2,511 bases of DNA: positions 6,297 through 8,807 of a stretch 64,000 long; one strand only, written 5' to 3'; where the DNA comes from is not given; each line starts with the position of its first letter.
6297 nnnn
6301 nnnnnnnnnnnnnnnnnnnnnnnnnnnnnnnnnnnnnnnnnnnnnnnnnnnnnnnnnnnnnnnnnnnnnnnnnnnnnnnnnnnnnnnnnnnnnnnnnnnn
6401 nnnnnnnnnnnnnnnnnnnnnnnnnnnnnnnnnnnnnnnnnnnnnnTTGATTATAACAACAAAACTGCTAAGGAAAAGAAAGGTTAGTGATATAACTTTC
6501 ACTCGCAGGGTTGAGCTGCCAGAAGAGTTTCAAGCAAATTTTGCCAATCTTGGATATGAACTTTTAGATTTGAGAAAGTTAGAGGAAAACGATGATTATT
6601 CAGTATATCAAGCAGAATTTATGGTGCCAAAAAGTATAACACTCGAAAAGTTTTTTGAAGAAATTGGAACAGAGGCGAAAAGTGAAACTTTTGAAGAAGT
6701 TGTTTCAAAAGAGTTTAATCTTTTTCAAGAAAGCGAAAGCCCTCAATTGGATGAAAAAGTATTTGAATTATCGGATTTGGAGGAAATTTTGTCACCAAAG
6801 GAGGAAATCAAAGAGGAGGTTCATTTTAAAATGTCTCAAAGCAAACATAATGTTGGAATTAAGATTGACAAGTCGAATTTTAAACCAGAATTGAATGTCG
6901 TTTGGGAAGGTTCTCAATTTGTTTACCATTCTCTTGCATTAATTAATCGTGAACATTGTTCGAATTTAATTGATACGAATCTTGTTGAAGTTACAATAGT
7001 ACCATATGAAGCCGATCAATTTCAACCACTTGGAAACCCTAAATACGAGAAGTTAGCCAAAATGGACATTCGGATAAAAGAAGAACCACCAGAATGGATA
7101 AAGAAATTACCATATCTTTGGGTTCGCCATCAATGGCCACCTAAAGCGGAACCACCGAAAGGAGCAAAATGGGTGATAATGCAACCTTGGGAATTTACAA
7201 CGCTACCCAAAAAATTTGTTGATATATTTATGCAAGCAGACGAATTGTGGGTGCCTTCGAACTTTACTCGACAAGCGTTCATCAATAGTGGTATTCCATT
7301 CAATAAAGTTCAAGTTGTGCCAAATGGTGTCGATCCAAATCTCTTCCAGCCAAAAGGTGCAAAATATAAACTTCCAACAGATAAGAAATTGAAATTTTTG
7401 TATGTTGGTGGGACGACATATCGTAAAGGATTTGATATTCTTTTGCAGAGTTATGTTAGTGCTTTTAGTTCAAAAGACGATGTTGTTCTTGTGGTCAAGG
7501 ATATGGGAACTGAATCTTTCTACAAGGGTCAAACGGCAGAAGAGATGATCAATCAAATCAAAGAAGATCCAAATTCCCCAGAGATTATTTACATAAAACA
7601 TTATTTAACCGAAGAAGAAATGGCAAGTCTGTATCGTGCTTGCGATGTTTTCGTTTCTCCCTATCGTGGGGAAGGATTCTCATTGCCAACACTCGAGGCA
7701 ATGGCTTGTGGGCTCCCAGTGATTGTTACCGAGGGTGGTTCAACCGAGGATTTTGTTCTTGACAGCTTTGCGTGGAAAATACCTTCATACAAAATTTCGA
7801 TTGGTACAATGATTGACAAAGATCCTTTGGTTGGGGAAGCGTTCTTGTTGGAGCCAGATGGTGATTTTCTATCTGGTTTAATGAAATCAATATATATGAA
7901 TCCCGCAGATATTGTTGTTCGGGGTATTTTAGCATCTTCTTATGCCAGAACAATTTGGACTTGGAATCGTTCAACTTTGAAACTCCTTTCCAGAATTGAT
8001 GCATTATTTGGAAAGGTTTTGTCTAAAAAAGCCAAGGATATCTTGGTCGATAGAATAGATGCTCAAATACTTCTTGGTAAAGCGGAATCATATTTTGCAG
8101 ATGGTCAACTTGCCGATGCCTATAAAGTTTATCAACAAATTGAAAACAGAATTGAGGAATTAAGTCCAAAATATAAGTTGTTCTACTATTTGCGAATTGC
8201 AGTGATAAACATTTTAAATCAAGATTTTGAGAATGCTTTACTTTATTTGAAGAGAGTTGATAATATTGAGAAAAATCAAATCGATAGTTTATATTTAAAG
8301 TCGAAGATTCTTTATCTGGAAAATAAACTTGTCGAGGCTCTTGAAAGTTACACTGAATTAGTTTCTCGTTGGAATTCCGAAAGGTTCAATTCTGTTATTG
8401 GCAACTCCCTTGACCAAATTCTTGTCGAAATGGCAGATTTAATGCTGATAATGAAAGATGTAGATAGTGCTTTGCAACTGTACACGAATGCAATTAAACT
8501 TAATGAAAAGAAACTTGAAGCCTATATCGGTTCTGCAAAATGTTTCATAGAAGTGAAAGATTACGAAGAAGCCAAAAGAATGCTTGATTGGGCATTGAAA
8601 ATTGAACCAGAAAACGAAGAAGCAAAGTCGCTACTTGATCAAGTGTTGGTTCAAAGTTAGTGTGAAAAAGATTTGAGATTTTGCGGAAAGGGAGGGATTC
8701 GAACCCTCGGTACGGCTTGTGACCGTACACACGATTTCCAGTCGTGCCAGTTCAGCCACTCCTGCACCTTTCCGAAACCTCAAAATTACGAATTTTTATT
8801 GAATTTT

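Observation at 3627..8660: Single 1677-aa polypeptide combining GT2, two GT4 domains and a TPR tail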

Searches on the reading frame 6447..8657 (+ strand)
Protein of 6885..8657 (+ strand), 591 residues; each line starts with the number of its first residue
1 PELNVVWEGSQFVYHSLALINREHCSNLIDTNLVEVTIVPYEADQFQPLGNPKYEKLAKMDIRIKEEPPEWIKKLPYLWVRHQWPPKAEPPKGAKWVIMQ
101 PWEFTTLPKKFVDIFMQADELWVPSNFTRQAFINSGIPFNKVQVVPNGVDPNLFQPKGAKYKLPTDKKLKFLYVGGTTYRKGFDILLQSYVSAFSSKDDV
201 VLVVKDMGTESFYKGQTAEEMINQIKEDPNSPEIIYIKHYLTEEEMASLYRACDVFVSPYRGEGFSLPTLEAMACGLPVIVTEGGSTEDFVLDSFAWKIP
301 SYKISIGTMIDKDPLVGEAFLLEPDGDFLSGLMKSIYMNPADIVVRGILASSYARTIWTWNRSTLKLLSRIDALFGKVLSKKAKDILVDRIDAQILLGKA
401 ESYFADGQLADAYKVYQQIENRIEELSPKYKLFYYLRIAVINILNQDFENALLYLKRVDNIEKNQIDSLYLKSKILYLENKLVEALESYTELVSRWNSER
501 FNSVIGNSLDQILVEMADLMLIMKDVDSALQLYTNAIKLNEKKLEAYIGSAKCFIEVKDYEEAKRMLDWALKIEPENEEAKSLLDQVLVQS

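Call 27: find_homologous_proteins(query=window:6885-8657:+, max_evalue=1e-20)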
Query window:6885-8657:+ (591 aa): 1474 proteins with E <= 1e-20 among 8000 candidates; the best 120 are listed.
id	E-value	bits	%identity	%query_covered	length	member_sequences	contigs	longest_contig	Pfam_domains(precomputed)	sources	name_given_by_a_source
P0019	1.5e-256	871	77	83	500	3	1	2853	PF14559.13,PF00534.27,PF00515.35,PF12895.14,PF13424.13,PF13428.13,PF13439.13,PF07719.24,PF20706.4,PF13692.13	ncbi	ncbi:MAG: glycosyltransferase, partial [Candidatus Kapaibacteriota bacterium]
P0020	2.1e-207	708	54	99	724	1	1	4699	PF14559.13,PF00534.27,PF13439.13,PF07719.24,PF20706.4,PF13692.13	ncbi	-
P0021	8.6e-207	706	53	98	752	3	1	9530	PF13489.13,PF13524.13,PF13439.13,PF08241.19,PF13692.13,PF13847.13,PF14559.13,PF00534.27,PF13649.13,PF00515.35,PF12895.14,PF13424.13,PF13181.13,PF08242.19,PF07719.24,PF20706.4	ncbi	-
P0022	2.2e-206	705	54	99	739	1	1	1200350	PF14559.13,PF00534.27,PF00515.35,PF13524.13,PF13439.13,PF13181.13,PF07719.24,PF20706.4,PF13692.13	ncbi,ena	-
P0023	1.5e-205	702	53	99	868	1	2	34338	PF25063.1,PF13414.13,PF13428.13,PF13439.13,PF08241.19,PF13692.13,PF14559.13,PF00534.27,PF13649.13,PF00515.35,PF12895.14,PF13424.13,PF13432.13,PF07719.24,PF20706.4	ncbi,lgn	-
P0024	2.2e-205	702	53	99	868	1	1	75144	PF13414.13,PF13428.13,PF13439.13,PF08241.19,PF13692.13,PF14559.13,PF00534.27,PF13649.13,PF00515.35,PF13424.13,PF13432.13,PF13181.13,PF07719.24,PF20706.4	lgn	-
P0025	1.6e-203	696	52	99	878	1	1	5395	PF14559.13,PF00534.27,PF13649.13,PF00515.35,PF12895.14,PF13439.13,PF13181.13,PF08241.19,PF07719.24,PF20706.4,PF13692.13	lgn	-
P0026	3.4e-201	688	53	98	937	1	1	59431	PF00534.27,PF13649.13,PF13524.13,PF08241.19,PF20706.4,PF13692.13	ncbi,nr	ncbi:MAG: hypothetical protein HW421_1634 [Ignavibacteria bacterium]|nr:hypothetical protein [Ignavi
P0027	5.4e-201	687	53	97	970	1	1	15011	PF13414.13,PF13524.13,PF13428.13,PF08241.19,PF13692.13,PF14559.13,PF00534.27,PF13649.13,PF00515.35,PF13424.13,PF13432.13,PF07719.24,PF20706.4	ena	-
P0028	7.2e-201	687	53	99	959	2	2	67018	PF13414.13,PF21545.4,PF13524.13,PF13428.13,PF13439.13,PF08241.19,PF13692.13,PF14559.13,PF00534.27,PF13649.13,PF00515.35,PF12895.14,PF13424.13,PF13181.13,PF07719.24,PF20706.4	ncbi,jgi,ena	-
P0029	2.7e-200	685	53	97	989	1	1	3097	PF14559.13,PF00534.27,PF13649.13,PF00515.35,PF12895.14,PF13424.13,PF13181.13,PF08241.19,PF07719.24,PF20706.4,PF13692.13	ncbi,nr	ncbi:MAG: hypothetical protein QG635_1047 [Bacteroidota bacterium]|nr:hypothetical protein [Bacteroi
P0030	6.9e-200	684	52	99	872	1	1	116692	PF14559.13,PF00534.27,PF13649.13,PF00515.35,PF13439.13,PF08241.19,PF07719.24,PF20706.4,PF13692.13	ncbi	-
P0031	2.0e-199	682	53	98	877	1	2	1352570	PF13428.13,PF13439.13,PF08241.19,PF13692.13,PF14559.13,PF00534.27,PF13649.13,PF00515.35,PF12895.14,PF13424.13,PF13181.13,PF07719.24,PF20706.4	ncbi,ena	-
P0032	4.4e-199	681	55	98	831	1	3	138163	PF13847.13,PF14559.13,PF00534.27,PF13649.13,PF13439.13,PF08241.19,PF08242.19,PF20706.4,PF13692.13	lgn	-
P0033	8.8e-199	680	54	99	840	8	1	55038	PF13847.13,PF14559.13,PF00534.27,PF13649.13,PF08241.19,PF20706.4,PF13692.13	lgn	-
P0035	3.2e-198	678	52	98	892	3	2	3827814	PF14559.13,PF13489.13,PF00534.27,PF13649.13,PF00515.35,PF13439.13,PF13181.13,PF08241.19,PF07719.24,PF20706.4,PF13692.13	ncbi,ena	-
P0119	3.5e-177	609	48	97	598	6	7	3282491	PF13431.13,PF13414.13,PF13524.13,PF13428.13,PF13439.13,PF13692.13,PF14559.13,PF00534.27,PF00515.35,PF13424.13,PF13432.13,PF13181.13,PF07719.24,PF20706.4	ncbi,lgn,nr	ncbi:MAG: glycosyltransferase [Candidatus Kapabacteria bacterium]|nr:glycosyltransferase [Candidatus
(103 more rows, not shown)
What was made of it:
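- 7992..8657 (+): C-terminal TPR domain (aa 1456-1677), about 11 helices packed as repeats directly after GT-B2. Together with GT-B2 it forms the conserved 591-aa cassette. Call 27 (relatives align over 97-100% of the 591 aa).
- On GT4-TPR cassette family of Kapabacteria/Ignavibacteria/Chlorobiota (unnamed, uncharacterised): Relatives show 45-55% identity over 97-100% of the 591-aa query (call 27).
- Cassette family: more than 1474 relatives at E < 1e-20 and 45-55% identity over 97-100% of 591 aa (call 27).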

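Call 38: find_encoding_contigs(protein=P0119, flank=10000, max_places=2)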
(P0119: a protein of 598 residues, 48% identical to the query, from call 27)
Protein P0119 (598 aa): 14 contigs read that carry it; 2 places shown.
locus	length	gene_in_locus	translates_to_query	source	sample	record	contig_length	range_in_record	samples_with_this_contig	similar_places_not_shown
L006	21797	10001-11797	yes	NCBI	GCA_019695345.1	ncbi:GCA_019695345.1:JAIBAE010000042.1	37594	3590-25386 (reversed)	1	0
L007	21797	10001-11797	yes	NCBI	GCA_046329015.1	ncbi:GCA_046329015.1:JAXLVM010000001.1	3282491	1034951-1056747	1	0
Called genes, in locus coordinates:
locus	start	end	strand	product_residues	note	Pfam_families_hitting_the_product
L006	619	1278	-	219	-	PF17836:PglD_N, PF25087:GMPPB_C (faint), PF25084:LbH_EIF2B (weak), PF00132:Hexapep (weak), PF14602:Hexapep_2 (weak)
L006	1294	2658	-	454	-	PF00501:AMP-binding, PF13193:AMP-binding_C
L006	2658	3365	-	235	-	PF00106:adh_short, PF01370:Epimerase, PF08659:KR (faint), PF13561:adh_short_C2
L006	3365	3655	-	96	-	-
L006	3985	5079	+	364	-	PF25917:BSH_RND (weak), PF25973:BSH_CzcB (faint), PF25984:BSH_YknX (weak)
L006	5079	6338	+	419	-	PF12704:MacB_PCD, PF02687:FtsX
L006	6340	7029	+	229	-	PF02463:SMC_N (weak), PF00005:ABC_tran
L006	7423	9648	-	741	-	PF24807:WD40_CDC20-Fz, PF24817:WD40_WDHD1_1st, PF25173:Beta-prop_WDR3_1st, PF23381:Beta-prop_IFT122_1st, PF25391:WD40_Gbeta, PF23409:Beta-prop_EML, PF24796:WDR55, PF24814:WD40_Prp19, +24 more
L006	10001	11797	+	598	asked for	PF13439:Glyco_transf_4, PF20706:GT4-conflict, PF00534:Glycos_transf_1, PF13692:Glyco_trans_1_4, PF13428:TPR_14 (faint), PF13524:Glyco_trans_1_2 (weak), PF13414:TPR_11 (weak), PF14559:TPR_19 (weak), +6 more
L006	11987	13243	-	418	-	PF03602:Cons_hypoth95 (faint), PF18096:Thump_like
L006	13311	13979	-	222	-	PF00578:AhpC-TSA, PF08534:Redoxin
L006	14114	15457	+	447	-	PF04389:Peptidase_M28, PF01546:Peptidase_M20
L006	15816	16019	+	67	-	PF04255:DUF433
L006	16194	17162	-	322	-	PF09565:RE_NgoFVII, PF20731:RE_NgoFVII_C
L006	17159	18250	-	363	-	PF00145:DNA_methylase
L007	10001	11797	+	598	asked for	PF13439:Glyco_transf_4, PF20706:GT4-conflict, PF00534:Glycos_transf_1, PF13692:Glyco_trans_1_4, PF13428:TPR_14 (faint), PF13524:Glyco_trans_1_2 (weak), PF13414:TPR_11 (weak), PF14559:TPR_19 (weak), +6 more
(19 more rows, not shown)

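Call 39: find_encoding_contigs(protein=P0035, flank=10000, max_places=1)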
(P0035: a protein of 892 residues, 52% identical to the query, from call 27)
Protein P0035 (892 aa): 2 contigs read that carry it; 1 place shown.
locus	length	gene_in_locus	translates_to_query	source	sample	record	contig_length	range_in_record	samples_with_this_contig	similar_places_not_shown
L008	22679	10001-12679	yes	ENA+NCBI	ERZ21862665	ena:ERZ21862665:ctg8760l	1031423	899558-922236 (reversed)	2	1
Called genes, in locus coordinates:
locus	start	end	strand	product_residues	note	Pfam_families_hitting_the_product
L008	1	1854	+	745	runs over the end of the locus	PF01384:PHO4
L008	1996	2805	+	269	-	-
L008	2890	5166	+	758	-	PF17517:IgGFc_binding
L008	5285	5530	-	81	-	-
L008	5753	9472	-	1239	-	PF00515:TPR_1 (faint), PF07719:TPR_2 (faint), PF13176:TPR_7 (faint), PF13181:TPR_8 (faint), PF13428:TPR_14 (faint), PF13424:TPR_12, PF12969:DUF3857 (weak), PF01841:Transglut_core, +2 more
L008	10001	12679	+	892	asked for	PF08241:Methyltransf_11, PF13489:Methyltransf_23 (faint), PF13649:Methyltransf_25, PF13439:Glyco_transf_4 (faint), PF20706:GT4-conflict, PF00534:Glycos_transf_1, PF13692:Glyco_trans_1_4, PF14559:TPR_19 (weak), +3 more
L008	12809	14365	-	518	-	PF01039:Carboxyl_trans, PF03255:ACCA (weak)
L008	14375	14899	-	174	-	PF25917:BSH_RND (faint), PF25984:BSH_YknX (faint), PF00364:Biotin_lipoyl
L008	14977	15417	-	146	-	PF00571:CBS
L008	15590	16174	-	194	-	PF13505:OMP_b-brl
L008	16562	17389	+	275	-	PF00106:adh_short, PF01370:Epimerase (weak), PF08659:KR (weak), PF13561:adh_short_C2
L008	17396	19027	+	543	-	PF04389:Peptidase_M28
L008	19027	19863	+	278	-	PF12849:PBP_like_2, PF01547:SBP_bac_1 (weak), PF12727:PBP_like (weak)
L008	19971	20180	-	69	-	PF07432:Hc1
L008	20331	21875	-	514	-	PF03951:Gln-synt_N, PF00120:Gln-synt_C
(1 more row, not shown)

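Call 49: predict_structure(alignment_id=A3)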
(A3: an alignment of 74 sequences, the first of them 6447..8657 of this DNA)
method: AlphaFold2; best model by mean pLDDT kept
length: 737 residues; sequences in the alignment: 74
mean_pLDDT: 85.4   pTM: 0.80
mean pLDDT of the five models: 85.4, 84.8, 83.4, 83.3, 82.9
residues with pLDDT >= 90: 524; 70-90: 88; 50-70: 30; < 50: 95
segments of 3 or more residues with pLDDT < 50: 1-23, 70-72, 74-139
pLDDT, mean of each block of 10 residues (from residue 1): 29 33 62 80 79 76 53 41 38 35 34 38 31 41 79 93 92 97 95 92 96 95 95 92 94 94 97 95 97 96 97 97 77 96 98 68 82 96 92 98 88 95 96 93 94 90 90 97 94 98 98 98 96 95 98 96 97 97 98 97 96 97 97 97 94 94 97 98 94 98 97 97 97 93
secondary structure, 60 per line:
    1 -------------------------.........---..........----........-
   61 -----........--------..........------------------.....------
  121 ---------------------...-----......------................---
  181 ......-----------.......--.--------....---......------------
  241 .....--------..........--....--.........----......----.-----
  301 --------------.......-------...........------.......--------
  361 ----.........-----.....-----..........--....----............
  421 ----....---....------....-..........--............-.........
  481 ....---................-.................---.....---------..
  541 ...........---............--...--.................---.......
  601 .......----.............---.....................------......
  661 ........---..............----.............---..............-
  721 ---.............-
elements in order (helices of 4 or more, strands of 3 or more residues): H26-34 E38-47 E52-59 H66-73 H82-91 H110-114 E150-155 H162-177 E181-186 H198-204 H216-219 E223-228 E241-245 H255-263 E266-269 H272-280 E288-290 E315-321 H329-339 E346-352 H365-373 E379-383 H389-398 E401-404 H409-420 E425-428 H432-435 E442-445 E447-456 E459-470 H472-484 H488-503 H506-521 H525-529 H539-551 H555-566 H574-590 H594-607 H612-624 H628-648 H655-668 H672-685 H690-702 H706-719 H724-736
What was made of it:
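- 6522..6656 (+): Small helix plus beta-hairpin element (about aa 966-1010). It aligns with the C-terminal end of the SAM-methyltransferase domain of the MT-GT4-TPR relatives and is probably a vestige of a lost methyltransferase module. Call 49 (pLDDT 62-80).
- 6657..6884 (+): Acidic linker, predicted disordered (about aa 1011-1086). Its length and sequence vary among orthologues. Call 49 (pLDDT below 50 for aa 1014-1079).
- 6756..6791 (+): Conserved short linear motif inside the linker: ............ (aa 1044-1055), consensus (F/Y)-x-Φ-x-x-L-x-(E/Q/S)-Φ. Function unknown. Call 49: AF2 did not dock it with confidence.
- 6885..7991 (+): GT-B2: complete GT4 module (aa 1087-1455) and the most conserved part, at 82% mean identity among orthologues. 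It has R1266-K1267-G1268 and the canonical E1349-x7-E1357, a Trp/Pro/Lys-rich conserved segment (aa 1161-1188), and a beta-hairpin insertion at aa 1382-1411 in the C-terminal Rossmann domain. Call 49 (pLDDT above 90).
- AF2 did not place the linker motif on the TPR (call 49).
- Tried and rejected: Docking of the linker motif onto the TPR in cis: the AF2 model leaves the motif at pLDDT 31-41 (call 49), so this is inconclusive.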

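Call 52: fold_search(model_id=the predicted structure, library=pdb)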
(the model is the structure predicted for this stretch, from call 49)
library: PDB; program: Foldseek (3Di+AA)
matches with E <= 10: 1782; with E <= 0.001: 650
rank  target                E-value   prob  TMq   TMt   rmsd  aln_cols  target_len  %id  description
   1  6tvp_A                1.8e-12  1.00  0.36  0.65   7.6       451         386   15  Structure of Mycobacterium smegmatis alpha-maltose-1-phosphate synthase GlgM (released 2020-04-22)
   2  6tvp_B                2.8e-12  1.00  0.34  0.61   7.8       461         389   15  Structure of Mycobacterium smegmatis alpha-maltose-1-phosphate synthase GlgM (released 2020-04-22)
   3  3oy2_A                6.8e-12  1.00  0.36  0.65   7.3       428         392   16  Crystal structure of a putative glycosyltransferase from Paramecium bursaria Chlorella virus NY2A (released 2010-11-17)
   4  7qsg_A                2.8e-11  1.00  0.35  0.65   7.4       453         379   15  Methylmannose polysaccharide mannosyltransferase from M. hassiacum (released 2023-01-25)
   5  7qsg_B                1.6e-10  1.00  0.35  0.80   6.2       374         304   16  Methylmannose polysaccharide mannosyltransferase from M. hassiacum (released 2023-01-25)
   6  6kih_A                2.1e-10  1.00  0.37  0.64   7.2       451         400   16  Sucrose-phosphate synthase (tll1590) from Thermosynechococcus elongatus (released 2020-05-27)
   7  6kih_B                2.3e-10  1.00  0.38  0.66   6.1       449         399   17  Sucrose-phosphate synthase (tll1590) from Thermosynechococcus elongatus (released 2020-05-27)
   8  4xso_A                2.5e-10  1.00  0.35  0.67   6.1       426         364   12  Crystal structure of apo-form Alr3699/HepE from Anabaena sp. strain PCC 7120 (released 2016-01-13)
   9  3oka_A                2.6e-10  1.00  0.35  0.64   6.6       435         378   16  Crystal structure of Corynebacterium glutamicum PimB' in complex with GDP-Man (triclinic crystal form) (released 2010-09-15)
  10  4xsu_A                3.9e-10  1.00  0.33  0.63   8.0       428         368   13  Crystal structure of Anabaena Alr3699/HepE in complex with UDP and glucose (released 2016-01-13)
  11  8vrf_B                6.4e-10  1.00  0.35  0.54   8.8       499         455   11  Sucrose-phosphate synthase-like protein from Leishmania major (released 2025-08-13)
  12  4xsu_B                8.6e-10  1.00  0.32  0.61   8.5       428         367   13  Crystal structure of Anabaena Alr3699/HepE in complex with UDP and glucose (released 2016-01-13)
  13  8dqd                  9.5e-10  1.00  0.35  0.66   7.6       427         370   13  Structure of the Campylobacter concisus glycosyltransferase PglA (released 2024-01-17)
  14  3fro_A                1.2e-09  1.00  0.35  0.56   7.7       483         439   15  Crystal structure of Pyrococcus abyssi glycogen synthase with open and closed conformations (released 2010-01-12)
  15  8dvw                  1.4e-09  1.00  0.35  0.66   7.5       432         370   14  Structure of the Campylobacter concisus glycosyltransferase PglA R203Q (released 2024-01-17)
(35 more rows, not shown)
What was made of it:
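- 6885..7991 (+): Call 52 (Foldseek: GlgM, PBCV B736L, ManT, SPS, HepE, PimB').
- On GT4 / Pfam Glycos_transf_1 + Glyco_transf_4 (both GT-B modules): GT-B2: the AF2 model has pLDDT above 90, and Foldseek top hits are all GT4 structures (calls 49, 52).
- On TPR domain: The AF2 model shows about 11 helices with pLDDT above 90, and consensus TPR proteins appear among the Foldseek hits (calls 49, 52).
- GT-B2 resembles mannosyl- and glucosyltransferases of glycolipid and polysaccharide pathways (ManT, PimB', WaaG, HepE; call 52). These matches are generic GT4 similarity (11-17% identity; call 52).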
